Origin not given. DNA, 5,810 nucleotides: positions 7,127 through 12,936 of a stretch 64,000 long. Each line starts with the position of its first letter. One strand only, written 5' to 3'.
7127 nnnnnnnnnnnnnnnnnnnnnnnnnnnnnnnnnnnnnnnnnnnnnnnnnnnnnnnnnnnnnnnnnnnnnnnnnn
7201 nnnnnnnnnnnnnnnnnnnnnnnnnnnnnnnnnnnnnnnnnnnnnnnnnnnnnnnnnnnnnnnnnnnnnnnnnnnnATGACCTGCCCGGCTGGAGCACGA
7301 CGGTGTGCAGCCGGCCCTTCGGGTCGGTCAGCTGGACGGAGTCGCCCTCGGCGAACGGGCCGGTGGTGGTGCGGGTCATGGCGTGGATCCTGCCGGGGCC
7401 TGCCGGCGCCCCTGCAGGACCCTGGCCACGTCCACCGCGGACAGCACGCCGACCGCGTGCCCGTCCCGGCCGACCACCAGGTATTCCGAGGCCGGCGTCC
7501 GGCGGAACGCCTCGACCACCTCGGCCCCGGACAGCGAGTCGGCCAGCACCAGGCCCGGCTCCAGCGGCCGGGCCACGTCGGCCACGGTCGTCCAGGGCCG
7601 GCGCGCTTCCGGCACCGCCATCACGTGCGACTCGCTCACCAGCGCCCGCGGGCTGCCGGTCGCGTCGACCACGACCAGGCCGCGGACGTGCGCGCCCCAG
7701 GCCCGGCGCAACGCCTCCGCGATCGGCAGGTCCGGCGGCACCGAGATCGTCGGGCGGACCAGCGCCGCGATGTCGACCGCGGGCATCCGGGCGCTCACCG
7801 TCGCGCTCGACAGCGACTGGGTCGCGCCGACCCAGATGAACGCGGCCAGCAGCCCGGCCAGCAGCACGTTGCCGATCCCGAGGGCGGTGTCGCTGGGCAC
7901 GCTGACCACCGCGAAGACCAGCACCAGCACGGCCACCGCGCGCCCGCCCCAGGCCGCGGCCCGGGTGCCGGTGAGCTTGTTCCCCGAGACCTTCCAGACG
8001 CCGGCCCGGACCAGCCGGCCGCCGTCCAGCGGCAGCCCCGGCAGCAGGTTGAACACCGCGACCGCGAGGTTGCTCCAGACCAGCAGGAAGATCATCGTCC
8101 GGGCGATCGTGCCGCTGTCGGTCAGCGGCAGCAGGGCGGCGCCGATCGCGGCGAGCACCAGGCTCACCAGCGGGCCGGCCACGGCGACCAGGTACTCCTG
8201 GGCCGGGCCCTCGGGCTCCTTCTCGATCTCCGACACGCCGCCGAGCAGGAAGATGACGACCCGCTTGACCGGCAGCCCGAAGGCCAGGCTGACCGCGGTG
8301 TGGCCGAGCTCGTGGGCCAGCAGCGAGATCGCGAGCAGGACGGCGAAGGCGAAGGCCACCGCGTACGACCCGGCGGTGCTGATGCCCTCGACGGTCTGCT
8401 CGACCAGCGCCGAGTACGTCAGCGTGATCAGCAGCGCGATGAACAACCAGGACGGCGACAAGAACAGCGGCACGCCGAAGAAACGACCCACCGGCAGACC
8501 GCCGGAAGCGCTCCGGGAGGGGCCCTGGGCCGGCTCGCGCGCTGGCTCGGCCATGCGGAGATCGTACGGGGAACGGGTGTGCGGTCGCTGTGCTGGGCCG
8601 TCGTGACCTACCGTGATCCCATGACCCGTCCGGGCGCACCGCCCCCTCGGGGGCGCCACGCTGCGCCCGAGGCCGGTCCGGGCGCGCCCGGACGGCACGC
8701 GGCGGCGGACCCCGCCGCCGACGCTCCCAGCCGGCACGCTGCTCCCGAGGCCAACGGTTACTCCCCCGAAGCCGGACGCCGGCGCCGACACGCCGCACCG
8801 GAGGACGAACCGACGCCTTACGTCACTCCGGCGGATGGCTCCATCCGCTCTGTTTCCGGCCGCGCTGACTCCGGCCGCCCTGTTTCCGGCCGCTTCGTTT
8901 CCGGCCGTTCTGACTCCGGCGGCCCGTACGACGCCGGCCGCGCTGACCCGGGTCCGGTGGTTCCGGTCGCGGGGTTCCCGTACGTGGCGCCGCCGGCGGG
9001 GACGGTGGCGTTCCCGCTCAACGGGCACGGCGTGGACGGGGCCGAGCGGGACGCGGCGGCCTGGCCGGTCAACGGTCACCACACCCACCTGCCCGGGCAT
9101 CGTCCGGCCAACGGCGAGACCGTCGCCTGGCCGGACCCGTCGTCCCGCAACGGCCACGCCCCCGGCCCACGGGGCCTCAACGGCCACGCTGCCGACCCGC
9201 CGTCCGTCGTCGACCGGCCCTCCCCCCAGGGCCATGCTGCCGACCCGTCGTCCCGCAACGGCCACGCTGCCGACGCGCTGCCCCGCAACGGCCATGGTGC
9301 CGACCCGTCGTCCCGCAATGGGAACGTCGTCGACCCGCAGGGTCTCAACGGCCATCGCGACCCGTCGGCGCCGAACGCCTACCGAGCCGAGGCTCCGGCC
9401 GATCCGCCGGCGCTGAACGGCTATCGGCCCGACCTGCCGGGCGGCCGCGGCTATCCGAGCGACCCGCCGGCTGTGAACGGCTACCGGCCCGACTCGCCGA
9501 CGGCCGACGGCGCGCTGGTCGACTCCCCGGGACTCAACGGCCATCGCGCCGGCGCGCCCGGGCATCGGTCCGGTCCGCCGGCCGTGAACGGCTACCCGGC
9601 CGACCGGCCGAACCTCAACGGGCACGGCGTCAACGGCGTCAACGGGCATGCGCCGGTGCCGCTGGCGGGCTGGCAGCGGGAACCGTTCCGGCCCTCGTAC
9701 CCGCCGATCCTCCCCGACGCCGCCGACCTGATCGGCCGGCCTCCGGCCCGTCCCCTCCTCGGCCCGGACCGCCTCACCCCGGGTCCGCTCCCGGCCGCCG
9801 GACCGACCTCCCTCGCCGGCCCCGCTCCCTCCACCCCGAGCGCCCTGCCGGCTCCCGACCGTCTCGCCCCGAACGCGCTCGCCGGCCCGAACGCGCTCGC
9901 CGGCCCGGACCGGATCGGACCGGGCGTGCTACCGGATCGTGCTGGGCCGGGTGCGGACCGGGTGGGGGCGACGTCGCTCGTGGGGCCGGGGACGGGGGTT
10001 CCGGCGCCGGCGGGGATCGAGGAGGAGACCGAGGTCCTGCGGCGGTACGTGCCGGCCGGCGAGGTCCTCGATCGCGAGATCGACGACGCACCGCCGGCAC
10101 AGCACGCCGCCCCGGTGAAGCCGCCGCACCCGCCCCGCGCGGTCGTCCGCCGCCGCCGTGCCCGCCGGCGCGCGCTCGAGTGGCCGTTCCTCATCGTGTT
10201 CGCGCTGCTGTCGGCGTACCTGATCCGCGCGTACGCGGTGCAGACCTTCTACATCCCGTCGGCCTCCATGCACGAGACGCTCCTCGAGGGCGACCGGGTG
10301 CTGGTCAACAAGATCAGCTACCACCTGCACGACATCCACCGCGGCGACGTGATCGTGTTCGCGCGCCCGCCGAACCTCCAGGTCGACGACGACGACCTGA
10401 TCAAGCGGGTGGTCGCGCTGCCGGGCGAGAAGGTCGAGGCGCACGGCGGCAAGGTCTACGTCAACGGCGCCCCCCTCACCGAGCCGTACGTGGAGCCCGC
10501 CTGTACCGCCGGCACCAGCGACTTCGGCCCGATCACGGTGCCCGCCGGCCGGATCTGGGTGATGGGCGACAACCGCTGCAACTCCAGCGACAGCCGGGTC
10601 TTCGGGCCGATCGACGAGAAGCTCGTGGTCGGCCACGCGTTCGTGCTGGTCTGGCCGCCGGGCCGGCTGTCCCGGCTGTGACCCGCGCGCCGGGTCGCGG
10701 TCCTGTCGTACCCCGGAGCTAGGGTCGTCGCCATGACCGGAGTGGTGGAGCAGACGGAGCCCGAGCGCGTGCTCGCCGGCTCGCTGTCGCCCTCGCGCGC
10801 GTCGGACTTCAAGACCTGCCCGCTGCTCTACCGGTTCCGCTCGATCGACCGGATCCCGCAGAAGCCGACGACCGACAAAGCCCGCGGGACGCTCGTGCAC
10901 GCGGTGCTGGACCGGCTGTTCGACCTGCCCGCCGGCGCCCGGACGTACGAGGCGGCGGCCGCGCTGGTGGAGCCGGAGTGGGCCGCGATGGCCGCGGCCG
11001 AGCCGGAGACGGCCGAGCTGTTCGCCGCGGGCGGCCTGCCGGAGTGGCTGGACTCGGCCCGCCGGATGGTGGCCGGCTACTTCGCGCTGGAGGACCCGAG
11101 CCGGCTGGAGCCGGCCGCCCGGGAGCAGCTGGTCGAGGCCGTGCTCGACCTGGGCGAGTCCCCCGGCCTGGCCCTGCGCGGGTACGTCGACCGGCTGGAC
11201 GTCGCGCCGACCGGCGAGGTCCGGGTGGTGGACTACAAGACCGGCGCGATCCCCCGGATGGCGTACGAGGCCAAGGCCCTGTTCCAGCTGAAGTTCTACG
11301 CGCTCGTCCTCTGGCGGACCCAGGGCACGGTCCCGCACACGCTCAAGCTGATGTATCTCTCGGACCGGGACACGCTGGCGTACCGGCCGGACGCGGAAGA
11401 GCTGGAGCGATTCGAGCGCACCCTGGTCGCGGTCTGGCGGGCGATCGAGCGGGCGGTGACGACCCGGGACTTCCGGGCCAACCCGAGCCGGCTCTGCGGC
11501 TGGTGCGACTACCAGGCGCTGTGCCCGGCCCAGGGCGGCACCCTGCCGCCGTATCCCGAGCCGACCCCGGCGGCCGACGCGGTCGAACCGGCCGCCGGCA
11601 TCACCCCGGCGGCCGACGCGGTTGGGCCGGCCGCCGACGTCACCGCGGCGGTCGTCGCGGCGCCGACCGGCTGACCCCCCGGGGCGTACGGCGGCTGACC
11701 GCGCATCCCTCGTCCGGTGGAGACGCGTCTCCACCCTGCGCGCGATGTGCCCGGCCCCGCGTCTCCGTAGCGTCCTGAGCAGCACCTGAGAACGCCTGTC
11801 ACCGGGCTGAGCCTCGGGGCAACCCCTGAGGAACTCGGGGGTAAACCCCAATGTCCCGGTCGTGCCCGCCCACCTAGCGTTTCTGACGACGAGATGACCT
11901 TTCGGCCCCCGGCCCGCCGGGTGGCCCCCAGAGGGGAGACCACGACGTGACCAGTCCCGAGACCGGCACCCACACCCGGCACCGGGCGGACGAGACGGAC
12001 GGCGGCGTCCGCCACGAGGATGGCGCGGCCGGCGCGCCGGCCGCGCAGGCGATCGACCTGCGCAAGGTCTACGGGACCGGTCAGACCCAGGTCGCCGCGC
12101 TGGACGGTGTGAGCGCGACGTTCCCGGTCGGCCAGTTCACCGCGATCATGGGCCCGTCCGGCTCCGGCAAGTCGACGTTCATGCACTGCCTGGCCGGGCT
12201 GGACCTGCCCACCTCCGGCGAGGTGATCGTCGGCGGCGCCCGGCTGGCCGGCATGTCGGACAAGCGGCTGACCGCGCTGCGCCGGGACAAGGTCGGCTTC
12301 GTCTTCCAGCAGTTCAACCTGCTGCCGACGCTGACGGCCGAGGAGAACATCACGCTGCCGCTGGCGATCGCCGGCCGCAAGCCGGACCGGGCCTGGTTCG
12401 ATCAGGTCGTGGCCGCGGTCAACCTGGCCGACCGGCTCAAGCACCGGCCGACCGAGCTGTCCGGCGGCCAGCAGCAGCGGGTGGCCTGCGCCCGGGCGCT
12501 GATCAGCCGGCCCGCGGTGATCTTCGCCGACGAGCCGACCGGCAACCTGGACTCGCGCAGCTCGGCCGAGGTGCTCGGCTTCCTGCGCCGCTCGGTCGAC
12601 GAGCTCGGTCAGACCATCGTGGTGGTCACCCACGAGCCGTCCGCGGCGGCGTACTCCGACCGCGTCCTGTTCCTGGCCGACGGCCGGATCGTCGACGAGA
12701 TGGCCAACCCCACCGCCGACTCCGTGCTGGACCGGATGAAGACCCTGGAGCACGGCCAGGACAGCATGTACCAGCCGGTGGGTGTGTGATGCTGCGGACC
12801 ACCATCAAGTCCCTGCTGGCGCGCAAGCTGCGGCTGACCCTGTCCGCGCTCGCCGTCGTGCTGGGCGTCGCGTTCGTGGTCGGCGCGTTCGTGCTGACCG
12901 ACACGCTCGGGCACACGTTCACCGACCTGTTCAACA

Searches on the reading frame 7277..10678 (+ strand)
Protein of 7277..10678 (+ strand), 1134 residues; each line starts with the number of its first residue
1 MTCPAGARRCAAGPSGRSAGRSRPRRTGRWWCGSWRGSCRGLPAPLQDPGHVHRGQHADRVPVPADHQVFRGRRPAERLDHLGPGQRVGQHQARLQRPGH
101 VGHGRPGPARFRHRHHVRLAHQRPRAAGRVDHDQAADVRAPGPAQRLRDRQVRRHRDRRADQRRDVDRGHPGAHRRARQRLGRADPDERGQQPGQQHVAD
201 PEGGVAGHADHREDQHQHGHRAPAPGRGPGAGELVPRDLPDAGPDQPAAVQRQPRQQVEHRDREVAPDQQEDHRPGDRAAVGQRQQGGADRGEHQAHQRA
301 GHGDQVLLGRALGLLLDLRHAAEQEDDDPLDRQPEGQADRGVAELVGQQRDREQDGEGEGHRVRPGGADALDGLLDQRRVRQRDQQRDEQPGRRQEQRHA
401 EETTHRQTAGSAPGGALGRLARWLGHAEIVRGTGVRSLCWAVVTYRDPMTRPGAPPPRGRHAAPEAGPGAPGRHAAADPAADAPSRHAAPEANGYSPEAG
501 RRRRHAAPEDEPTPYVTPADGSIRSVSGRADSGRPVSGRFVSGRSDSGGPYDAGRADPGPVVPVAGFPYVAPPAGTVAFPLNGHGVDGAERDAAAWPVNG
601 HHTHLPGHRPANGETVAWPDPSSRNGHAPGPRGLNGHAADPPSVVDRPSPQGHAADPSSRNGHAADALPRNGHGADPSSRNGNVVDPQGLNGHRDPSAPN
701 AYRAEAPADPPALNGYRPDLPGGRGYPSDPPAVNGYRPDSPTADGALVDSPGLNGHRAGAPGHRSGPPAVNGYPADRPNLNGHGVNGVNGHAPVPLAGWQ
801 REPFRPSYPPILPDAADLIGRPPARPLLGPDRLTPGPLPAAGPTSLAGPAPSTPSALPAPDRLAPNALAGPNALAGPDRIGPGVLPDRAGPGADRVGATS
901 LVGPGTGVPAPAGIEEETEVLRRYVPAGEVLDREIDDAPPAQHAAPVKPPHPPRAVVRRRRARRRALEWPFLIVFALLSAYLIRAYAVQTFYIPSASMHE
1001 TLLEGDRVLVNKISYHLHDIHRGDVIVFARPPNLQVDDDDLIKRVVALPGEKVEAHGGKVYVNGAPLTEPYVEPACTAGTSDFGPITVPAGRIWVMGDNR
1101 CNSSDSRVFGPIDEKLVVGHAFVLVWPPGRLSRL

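Call 16: search_protein_families(library=pfam, proteins=[window:7277-10678:+], max_evalue=0.001)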
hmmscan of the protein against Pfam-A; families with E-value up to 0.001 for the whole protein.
window:7277-10678:+ (1134 aa): 1 family
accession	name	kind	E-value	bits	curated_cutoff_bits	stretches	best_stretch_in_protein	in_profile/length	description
PF10502.14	Peptidase_S26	-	1.6e-47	162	22.9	1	968-1126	3-168/168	Signal peptidase, peptidase S26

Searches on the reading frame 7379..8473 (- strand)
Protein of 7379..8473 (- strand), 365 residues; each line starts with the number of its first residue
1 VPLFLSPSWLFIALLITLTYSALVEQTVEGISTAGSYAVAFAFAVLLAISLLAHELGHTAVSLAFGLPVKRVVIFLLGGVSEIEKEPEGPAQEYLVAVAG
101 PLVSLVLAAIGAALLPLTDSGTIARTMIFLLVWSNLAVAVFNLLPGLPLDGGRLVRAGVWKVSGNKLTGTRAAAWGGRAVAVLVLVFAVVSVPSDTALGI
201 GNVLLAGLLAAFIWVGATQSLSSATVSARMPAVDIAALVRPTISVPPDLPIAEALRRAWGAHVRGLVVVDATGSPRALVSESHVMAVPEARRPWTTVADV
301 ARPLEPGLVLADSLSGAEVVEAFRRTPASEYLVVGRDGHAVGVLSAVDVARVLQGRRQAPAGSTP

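Call 16: search_protein_families(library=pfam, proteins=[window:7379-8473:-], max_evalue=0.001)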
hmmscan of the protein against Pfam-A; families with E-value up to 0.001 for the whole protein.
window:7379-8473:- (365 aa): 3 families
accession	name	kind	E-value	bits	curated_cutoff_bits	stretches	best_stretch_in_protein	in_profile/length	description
PF02163.28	Peptidase_M50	-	7.5e-21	74.9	27.2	2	42-115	1-100/221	Peptidase family M50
PF00571.33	CBS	-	2.3e-08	34.7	24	0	239-286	6-53/57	CBS domain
PF13398.12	Peptidase_M50B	-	2.4e-05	24.5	26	1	47-134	21-104/201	Peptidase M50B-like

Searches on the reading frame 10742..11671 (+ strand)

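Call 16: search_protein_families(library=pfam, proteins=[window:10742-11671:+], max_evalue=0.001)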
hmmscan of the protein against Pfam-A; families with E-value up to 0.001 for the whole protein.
window:10742-11671:+ (310 aa): 2 families
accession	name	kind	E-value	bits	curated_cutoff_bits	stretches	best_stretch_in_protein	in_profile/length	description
PF12705.13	PDDEXK_1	-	6.2e-41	141.4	22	1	14-262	1-247/247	PD-(D/E)XK nuclease superfamily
PF01930.23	Cas_Cas4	-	0.00022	21.8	22.7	1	157-261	63-158/160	Domain of unknown function DUF83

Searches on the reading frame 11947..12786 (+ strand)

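Call 15: search_protein_families(library=pfam, proteins=[window:11947-12786:+], max_evalue=0.001)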
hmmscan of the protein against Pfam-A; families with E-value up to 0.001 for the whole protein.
window:11947-12786:+ (280 aa): 4 families
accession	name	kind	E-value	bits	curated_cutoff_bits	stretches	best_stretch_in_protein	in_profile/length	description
PF00005.33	ABC_tran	-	3.6e-32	112.2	25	1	52-198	1-136/137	ABC transporter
PF02463.25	SMC_N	-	5e-06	26.5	40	0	62-81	24-43/220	RecF/RecN/SMC N terminal domain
PF13304.12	AAA_21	-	7.1e-05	23.4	27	0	64-85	1-22/304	AAA domain, putative AbiEii toxin, Type IV TA system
PF13555.12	AAA_29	-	0.00039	20.5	27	1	53-82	13-42/61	P-loop containing region of AAA domain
